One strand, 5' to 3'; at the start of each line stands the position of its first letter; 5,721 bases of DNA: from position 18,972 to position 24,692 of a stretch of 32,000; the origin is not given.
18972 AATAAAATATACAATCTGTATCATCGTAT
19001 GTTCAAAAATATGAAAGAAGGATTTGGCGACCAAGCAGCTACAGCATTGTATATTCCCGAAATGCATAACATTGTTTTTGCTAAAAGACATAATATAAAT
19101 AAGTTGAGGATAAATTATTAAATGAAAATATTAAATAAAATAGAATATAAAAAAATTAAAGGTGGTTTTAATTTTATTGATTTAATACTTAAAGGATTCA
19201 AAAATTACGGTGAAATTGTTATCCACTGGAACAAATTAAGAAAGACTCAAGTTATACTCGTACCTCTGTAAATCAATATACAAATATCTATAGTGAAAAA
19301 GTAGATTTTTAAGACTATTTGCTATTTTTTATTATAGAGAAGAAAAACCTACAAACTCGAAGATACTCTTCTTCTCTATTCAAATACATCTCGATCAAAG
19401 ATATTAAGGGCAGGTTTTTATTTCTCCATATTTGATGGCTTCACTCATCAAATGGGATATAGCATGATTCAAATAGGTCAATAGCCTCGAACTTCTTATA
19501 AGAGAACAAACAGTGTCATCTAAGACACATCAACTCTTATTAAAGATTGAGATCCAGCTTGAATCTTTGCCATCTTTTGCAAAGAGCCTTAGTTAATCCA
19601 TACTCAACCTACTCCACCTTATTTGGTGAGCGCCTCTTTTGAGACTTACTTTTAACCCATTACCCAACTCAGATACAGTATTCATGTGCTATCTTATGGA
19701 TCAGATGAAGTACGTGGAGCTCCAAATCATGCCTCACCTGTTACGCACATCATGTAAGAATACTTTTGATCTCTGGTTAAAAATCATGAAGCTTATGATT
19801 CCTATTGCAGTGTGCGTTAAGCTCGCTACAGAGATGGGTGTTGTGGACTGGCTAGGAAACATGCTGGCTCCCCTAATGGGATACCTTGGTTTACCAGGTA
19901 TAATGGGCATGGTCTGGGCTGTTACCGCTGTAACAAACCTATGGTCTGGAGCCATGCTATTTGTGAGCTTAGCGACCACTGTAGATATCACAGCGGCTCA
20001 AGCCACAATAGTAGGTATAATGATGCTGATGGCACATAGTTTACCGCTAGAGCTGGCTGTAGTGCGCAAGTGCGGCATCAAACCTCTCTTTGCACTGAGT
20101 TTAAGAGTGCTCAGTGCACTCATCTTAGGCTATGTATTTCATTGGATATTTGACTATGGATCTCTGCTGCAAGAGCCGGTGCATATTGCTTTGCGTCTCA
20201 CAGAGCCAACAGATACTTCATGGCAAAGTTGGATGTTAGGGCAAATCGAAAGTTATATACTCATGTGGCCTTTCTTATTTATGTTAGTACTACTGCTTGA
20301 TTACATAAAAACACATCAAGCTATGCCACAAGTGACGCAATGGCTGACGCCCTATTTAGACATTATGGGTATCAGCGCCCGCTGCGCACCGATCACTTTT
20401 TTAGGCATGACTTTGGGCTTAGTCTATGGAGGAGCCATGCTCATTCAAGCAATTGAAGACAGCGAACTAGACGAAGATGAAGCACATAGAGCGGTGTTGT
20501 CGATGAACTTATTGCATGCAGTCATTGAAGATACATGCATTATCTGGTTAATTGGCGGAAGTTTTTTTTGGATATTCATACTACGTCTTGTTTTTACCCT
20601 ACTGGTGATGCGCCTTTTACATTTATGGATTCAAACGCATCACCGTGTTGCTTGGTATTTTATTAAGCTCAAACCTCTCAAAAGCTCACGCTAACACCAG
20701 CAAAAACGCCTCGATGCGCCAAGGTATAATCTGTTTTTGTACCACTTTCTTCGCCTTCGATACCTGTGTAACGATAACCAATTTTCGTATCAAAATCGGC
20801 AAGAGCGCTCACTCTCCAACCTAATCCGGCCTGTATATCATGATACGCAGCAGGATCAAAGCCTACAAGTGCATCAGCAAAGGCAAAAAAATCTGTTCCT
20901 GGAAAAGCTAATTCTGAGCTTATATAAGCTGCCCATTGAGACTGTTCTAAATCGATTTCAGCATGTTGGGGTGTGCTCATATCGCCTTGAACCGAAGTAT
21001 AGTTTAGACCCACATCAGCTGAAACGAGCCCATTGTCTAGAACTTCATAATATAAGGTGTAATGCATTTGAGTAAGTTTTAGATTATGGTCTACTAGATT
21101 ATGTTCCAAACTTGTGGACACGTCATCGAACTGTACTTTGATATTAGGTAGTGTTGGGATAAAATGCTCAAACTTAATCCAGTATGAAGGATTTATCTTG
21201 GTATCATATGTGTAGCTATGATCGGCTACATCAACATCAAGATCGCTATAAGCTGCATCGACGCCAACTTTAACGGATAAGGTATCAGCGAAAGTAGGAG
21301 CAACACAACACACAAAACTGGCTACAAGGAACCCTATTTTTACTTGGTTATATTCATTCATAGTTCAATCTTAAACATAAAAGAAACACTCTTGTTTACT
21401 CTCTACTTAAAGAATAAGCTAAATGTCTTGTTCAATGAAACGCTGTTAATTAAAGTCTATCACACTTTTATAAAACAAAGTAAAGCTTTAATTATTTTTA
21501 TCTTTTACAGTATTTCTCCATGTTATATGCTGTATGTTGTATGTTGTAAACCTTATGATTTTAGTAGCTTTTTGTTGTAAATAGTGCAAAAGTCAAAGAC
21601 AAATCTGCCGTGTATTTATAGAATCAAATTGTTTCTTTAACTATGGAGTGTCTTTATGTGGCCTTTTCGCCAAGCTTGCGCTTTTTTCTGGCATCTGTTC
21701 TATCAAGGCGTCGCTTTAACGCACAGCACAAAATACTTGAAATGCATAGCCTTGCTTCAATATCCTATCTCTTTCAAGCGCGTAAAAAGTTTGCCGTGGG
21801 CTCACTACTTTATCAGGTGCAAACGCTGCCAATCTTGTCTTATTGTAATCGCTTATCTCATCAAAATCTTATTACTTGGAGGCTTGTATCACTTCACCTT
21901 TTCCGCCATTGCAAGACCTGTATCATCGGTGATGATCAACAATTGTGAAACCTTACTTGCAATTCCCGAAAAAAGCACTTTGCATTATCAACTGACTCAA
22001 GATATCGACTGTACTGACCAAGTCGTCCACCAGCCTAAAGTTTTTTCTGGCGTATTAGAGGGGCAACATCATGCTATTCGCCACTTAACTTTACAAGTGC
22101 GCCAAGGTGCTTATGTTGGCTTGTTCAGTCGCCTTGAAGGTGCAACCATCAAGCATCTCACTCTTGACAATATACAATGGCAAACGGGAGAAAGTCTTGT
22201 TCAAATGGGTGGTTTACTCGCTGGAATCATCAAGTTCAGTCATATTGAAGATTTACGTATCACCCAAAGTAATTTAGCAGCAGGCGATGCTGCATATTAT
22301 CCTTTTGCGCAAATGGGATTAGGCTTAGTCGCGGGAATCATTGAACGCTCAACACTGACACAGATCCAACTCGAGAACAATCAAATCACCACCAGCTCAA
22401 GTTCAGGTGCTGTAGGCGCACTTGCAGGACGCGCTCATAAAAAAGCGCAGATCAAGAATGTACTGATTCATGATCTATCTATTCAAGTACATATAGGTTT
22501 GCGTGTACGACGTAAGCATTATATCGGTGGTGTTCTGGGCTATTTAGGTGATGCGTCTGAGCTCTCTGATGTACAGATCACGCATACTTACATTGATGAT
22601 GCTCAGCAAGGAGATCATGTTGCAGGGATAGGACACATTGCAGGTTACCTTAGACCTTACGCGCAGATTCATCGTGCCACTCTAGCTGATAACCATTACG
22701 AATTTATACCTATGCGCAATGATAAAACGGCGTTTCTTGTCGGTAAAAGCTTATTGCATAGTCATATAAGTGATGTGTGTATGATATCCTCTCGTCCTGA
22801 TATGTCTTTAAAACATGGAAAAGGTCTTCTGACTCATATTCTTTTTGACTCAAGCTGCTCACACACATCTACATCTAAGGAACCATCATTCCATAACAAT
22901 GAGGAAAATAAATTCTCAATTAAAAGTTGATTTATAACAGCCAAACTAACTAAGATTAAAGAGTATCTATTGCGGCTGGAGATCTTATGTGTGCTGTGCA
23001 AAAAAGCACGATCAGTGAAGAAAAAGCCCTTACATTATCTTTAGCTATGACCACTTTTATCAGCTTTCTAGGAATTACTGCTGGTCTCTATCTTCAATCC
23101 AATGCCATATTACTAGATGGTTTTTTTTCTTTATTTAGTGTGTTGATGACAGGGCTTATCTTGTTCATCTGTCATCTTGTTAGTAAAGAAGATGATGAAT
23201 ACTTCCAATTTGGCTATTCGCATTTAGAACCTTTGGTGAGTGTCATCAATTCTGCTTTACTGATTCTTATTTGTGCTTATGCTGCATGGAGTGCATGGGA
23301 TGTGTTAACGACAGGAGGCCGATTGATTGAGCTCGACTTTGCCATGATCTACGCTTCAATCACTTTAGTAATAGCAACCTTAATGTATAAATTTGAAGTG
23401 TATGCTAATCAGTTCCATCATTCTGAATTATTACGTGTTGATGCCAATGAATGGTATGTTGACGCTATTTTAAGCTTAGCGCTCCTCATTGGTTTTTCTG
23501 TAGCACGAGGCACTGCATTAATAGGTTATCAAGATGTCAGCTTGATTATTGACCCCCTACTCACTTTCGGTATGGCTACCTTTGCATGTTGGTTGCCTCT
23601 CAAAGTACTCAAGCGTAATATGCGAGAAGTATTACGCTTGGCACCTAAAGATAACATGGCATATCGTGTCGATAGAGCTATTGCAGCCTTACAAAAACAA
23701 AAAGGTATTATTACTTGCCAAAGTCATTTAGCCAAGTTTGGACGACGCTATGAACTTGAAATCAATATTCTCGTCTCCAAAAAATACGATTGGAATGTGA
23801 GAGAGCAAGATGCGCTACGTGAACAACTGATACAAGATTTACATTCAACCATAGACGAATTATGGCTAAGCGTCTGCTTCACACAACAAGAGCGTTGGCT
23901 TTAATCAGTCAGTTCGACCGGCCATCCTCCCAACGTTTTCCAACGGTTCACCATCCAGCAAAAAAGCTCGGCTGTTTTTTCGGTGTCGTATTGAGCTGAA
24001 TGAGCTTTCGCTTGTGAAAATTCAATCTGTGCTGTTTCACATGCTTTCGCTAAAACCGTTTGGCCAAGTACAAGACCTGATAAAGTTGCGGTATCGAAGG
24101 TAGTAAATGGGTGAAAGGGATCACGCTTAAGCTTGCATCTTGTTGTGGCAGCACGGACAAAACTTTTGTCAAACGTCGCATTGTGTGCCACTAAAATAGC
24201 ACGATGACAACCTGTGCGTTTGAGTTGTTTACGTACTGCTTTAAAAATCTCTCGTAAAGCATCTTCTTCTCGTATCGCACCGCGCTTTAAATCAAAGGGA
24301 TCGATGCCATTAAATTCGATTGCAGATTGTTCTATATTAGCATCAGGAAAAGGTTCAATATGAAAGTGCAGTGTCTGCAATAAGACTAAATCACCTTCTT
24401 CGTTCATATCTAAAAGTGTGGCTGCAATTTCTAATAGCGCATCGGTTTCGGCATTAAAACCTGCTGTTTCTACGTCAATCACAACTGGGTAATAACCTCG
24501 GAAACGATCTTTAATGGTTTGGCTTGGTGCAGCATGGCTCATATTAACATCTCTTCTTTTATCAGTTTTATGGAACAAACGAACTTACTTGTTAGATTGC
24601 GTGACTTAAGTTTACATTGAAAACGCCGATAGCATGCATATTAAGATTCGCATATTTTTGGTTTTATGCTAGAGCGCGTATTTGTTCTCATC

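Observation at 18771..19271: Two unannotated paralogous small ORFs with double-glycine (bacteriocin/pheromone-type) leaders and no exporter nearby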

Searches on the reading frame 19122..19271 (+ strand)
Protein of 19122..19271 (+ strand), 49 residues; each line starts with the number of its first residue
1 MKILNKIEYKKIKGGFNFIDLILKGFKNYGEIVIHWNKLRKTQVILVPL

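Call 4: search_protein_families(library=pfam, proteins=[window:19122-19271:+], max_evalue=0.01)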
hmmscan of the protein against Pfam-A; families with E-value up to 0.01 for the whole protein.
window:19122-19271:+ (49 aa): 0 families

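Call 5: search_protein_families(library=ncbifam, proteins=[window:19122-19271:+], max_evalue=1)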
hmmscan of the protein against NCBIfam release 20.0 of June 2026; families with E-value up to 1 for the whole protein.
window:19122-19271:+ (49 aa): 0 families

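Call 16: find_homologous_proteins(query=window:19122-19271:+, max_evalue=10)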
Query window:19122-19271:+ (49 aa): 1 proteins with E <= 10 among 1 candidates.
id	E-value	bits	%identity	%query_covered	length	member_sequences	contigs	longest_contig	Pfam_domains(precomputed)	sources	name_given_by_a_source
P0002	2.5e-24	100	100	100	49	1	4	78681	-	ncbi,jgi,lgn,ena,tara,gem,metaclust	tara:strand:- start:7266 stop:7415 length:150 start_codon:yes stop_codon:yes gene_type:complete|meta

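Call 25: search_protein_families(library=padloc, proteins=[window:19122-19271:+], max_evalue=1)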
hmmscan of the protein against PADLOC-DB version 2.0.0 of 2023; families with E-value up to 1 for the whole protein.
window:19122-19271:+ (49 aa): 0 families

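Call 55: search_protein_families(library=ncbifam, proteins=[window:19122-19268:+], max_evalue=10)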
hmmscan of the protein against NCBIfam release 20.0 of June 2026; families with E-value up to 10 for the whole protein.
window:19122-19268:+ (49 aa): 0 families

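Call 67: search_solved_structures(query=window:19122-19268:+, max_evalue=10)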
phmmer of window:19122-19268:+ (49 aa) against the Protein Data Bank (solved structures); distinct sequences matched with E-value up to 10: 0.

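Call 78: search_dna_similar(query=window:19122-19268:+, collection=plasmids, mode=protein, max_evalue=1, max_rows=10)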
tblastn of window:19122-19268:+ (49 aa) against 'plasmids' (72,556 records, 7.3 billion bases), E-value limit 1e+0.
No match.

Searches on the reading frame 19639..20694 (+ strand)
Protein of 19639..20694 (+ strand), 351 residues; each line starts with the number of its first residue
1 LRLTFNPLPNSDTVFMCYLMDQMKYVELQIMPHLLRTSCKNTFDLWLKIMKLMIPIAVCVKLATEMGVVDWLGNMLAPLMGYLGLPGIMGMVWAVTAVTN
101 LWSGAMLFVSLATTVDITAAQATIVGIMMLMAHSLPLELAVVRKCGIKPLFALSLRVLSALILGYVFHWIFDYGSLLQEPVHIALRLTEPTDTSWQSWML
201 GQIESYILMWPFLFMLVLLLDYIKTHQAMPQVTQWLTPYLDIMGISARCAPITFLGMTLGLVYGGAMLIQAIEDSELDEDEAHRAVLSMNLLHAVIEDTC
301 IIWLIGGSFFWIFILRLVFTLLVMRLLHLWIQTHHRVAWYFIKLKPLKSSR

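Call 4: search_protein_families(library=pfam, proteins=[window:19639-20694:+], max_evalue=0.01)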
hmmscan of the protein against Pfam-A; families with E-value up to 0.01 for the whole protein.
window:19639-20694:+ (351 aa): 1 family
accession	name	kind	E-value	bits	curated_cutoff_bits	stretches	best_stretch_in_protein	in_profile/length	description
PF07670.19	Gate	-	6.7e-08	33.4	29.6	1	47-133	2-88/104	Nucleoside recognition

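Call 5: search_protein_families(library=ncbifam, proteins=[window:19639-20694:+], max_evalue=1)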
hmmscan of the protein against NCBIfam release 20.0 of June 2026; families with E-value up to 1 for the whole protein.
window:19639-20694:+ (351 aa): 2 families
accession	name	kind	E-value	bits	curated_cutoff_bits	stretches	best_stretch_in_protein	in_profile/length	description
NF007811.0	PRK10519.1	equivalog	2.5e-05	23.8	111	1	58-133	39-114/155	hypothetical protein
TIGR02871.1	spore_ylbJ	equivalog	0.00033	19.8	304.65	1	27-121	14-110/363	sporulation integral membrane protein YlbJ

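Call 17: find_related_loci(query=window:19729-20694:+, collection=genome_contigs, flank=10000)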
Query window:19729-20694:+ (321 aa) in genome_contigs; peptide patterns used: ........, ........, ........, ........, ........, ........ (x = any residue, [..] = any of these).
127 stretches matched a pattern, but none encodes a relative of the query by tblastn (E <= 1e-3).

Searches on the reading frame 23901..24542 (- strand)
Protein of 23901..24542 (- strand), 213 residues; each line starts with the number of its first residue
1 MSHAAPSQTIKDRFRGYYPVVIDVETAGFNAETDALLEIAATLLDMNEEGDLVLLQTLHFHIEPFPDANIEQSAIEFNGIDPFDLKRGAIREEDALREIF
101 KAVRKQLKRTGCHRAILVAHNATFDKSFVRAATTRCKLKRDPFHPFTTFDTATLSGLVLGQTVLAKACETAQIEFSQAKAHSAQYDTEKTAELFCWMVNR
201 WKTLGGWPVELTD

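Call 59: find_related_loci(query=window:23901-24542:-, collection=genome_contigs, flank=10000)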
Query window:23901-24542:- (213 aa) in genome_contigs; peptide patterns used: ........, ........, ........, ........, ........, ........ (x = any residue, [..] = any of these).
599 stretches matched a pattern (row limit reached: there are more); 575 encode a relative of the query (tblastn E <= 1e-3); the best 80 are kept; 80 distinct loci.
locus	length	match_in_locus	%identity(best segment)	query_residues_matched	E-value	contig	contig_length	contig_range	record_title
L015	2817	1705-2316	69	10-213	4e-98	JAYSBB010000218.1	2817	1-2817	MAG: Tolumonas sp. isolate XM6_XAHMGE1bin.1 NODE_24722_length_2817_cov_2.211524, whole genome shotgun sequence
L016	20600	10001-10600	69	10-209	3e-95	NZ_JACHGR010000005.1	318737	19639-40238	Tolumonas osonensis strain DSM 22975 Ga0310461_05, whole genome shotgun sequence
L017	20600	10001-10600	69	10-209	5e-94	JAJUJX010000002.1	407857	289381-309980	MAG: Tolumonas sp. isolate bin128 k141_63687_length_407857_cov_108.0062, whole genome shotgun sequence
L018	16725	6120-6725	66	8-209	1e-93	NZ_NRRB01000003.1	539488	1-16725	Paraferrimonas haliotis strain AFRC7-2-1 NODE_3_length_539488_cov_291.917, whole genome shotgun sequence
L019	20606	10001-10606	70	9-209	1e-93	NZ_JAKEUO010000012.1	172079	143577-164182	Vibrio sp. Isolate34 strain M14-02589b scaffold12.1, whole genome shotgun sequence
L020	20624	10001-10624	67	1-208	3e-93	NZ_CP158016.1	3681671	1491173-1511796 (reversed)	Pseudaeromonas sp. ZJS20 chromosome, complete genome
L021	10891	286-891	70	9-209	3e-93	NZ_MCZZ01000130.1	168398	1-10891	Vibrio sp. 10N.261.45.E2 10N.261.45.E2_contig_55, whole genome shotgun sequence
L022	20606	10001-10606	70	9-209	8e-93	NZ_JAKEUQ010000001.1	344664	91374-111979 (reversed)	Vibrio sp. Isolate32 strain M13-18293b scaffold1.1, whole genome shotgun sequence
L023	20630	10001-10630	67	1-209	9e-93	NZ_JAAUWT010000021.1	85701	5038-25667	Vibrio sp. S9_S30 contig00021, whole genome shotgun sequence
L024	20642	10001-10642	66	1-213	8e-93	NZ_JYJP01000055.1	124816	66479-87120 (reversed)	Vibrio mexicanus strain CAIM 1540 contig00065, whole genome shotgun sequence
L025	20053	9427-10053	67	1-209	1e-92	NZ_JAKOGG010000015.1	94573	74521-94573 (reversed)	Shewanella electrica strain C32 NODE_15_length_94573_cov_145.560077, whole genome shotgun sequence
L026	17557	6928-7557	68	1-209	4e-92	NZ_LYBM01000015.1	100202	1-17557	Veronia pacifica strain CAIM 1920 contig015, whole genome shotgun sequence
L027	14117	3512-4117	65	13-213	4e-92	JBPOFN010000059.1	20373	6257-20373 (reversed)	MAG: Thalassotalea sp. isolate MAG_38 MAG_38_59, whole genome shotgun sequence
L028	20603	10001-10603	67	10-210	2e-92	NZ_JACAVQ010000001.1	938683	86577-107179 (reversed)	Aliidiomarina indica strain SW123 1, whole genome shotgun sequence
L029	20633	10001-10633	66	1-210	4e-92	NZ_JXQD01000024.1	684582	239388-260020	Vibrio sp. qd031 contig_76, whole genome shotgun sequence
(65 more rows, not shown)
